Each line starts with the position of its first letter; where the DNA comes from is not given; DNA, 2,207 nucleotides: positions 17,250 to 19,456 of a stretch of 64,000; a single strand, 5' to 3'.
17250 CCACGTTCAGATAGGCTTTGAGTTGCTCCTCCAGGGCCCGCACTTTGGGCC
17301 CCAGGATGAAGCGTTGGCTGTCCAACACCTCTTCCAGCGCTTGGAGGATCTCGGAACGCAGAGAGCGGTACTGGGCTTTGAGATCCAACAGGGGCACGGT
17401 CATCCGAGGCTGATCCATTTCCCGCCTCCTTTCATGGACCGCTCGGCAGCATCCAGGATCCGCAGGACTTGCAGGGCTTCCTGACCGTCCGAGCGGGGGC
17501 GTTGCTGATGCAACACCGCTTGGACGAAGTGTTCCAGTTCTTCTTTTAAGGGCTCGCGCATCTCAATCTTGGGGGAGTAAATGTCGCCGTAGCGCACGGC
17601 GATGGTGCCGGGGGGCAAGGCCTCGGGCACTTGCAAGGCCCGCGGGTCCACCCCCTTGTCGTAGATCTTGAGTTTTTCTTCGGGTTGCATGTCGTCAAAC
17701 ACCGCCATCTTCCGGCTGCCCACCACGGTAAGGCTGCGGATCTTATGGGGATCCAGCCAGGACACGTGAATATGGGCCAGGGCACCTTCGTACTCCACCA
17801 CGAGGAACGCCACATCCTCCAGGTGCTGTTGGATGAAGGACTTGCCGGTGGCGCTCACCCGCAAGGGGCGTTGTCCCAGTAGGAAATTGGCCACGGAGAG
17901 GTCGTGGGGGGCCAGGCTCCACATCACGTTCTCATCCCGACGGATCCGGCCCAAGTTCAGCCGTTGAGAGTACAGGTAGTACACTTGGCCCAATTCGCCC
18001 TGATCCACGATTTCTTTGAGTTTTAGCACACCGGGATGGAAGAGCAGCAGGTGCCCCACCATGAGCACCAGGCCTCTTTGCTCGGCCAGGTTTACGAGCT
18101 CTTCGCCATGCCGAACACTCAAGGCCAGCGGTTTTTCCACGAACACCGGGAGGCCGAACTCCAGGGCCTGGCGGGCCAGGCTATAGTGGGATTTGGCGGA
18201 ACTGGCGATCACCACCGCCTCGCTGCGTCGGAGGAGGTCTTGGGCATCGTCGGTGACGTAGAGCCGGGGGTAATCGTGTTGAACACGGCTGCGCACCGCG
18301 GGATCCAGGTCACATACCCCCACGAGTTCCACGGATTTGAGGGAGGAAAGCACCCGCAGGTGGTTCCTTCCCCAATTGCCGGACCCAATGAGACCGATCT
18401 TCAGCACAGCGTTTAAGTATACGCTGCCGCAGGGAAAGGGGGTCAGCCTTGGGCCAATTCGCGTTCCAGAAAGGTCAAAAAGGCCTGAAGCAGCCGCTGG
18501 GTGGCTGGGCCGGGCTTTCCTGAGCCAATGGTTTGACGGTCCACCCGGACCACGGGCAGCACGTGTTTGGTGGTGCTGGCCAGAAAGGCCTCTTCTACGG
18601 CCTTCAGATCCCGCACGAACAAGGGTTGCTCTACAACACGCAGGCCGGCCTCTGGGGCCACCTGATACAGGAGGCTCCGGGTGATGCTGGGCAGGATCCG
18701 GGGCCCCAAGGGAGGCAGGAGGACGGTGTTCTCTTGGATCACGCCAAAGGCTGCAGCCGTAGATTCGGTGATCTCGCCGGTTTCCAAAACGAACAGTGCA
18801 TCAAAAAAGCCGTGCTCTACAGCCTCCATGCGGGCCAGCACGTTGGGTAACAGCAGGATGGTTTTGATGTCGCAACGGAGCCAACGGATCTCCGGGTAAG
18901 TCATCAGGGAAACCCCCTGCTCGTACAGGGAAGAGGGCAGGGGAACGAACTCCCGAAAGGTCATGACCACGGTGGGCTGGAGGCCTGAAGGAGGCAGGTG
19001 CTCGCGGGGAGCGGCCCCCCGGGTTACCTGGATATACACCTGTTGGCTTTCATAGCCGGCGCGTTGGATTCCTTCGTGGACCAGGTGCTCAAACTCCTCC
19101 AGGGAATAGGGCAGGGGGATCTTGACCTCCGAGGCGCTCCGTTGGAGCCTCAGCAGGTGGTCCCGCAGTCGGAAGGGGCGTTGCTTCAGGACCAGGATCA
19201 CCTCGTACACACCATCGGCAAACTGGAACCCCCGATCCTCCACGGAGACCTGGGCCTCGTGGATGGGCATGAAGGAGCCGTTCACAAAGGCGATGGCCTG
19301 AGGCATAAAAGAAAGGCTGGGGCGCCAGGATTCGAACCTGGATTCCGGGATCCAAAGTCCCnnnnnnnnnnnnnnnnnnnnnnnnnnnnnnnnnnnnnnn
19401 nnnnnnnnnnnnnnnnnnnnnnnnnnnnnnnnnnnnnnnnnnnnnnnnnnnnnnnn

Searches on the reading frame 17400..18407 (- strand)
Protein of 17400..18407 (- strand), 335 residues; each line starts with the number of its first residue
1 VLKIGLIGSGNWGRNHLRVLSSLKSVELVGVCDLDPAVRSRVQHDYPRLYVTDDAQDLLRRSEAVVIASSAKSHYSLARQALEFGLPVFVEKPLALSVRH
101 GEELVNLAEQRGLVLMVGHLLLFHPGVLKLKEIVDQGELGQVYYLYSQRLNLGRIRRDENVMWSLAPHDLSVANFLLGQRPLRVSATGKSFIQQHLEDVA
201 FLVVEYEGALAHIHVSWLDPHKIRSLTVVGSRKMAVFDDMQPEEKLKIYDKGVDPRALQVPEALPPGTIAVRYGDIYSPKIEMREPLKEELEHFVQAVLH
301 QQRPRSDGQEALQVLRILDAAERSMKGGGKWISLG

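Call 93: search_protein_families(library=pfam, proteins=[window:17400-18407:-], max_evalue=0.0001)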
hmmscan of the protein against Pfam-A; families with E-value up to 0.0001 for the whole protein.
window:17400-18407:- (335 aa): 3 families
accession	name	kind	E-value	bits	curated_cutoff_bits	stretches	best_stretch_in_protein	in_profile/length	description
PF01408.29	GFO_IDH_MocA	-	4.5e-23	82.6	24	1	2-119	1-120/120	Oxidoreductase family, NAD-binding Rossmann fold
PF22725.1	GFO_IDH_MocA_C3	-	1.1e-16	61.5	27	1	128-234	2-122/124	GFO/IDH/MocA C-terminal domain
PF02894.22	GFO_IDH_MocA_C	-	4.5e-11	43.4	22.9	1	131-333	1-217/218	Oxidoreductase family, C-terminal alpha/beta domain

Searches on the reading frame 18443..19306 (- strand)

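Call 93: search_protein_families(library=pfam, proteins=[window:18443-19306:-], max_evalue=0.0001)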
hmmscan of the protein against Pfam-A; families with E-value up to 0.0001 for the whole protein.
window:18443-19306:- (287 aa): 1 family
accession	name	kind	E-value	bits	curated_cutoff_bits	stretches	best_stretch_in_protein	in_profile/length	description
PF01063.24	Aminotran_4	-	4.1e-49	167.9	28.5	1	32-254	1-222/223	Amino-transferase class IV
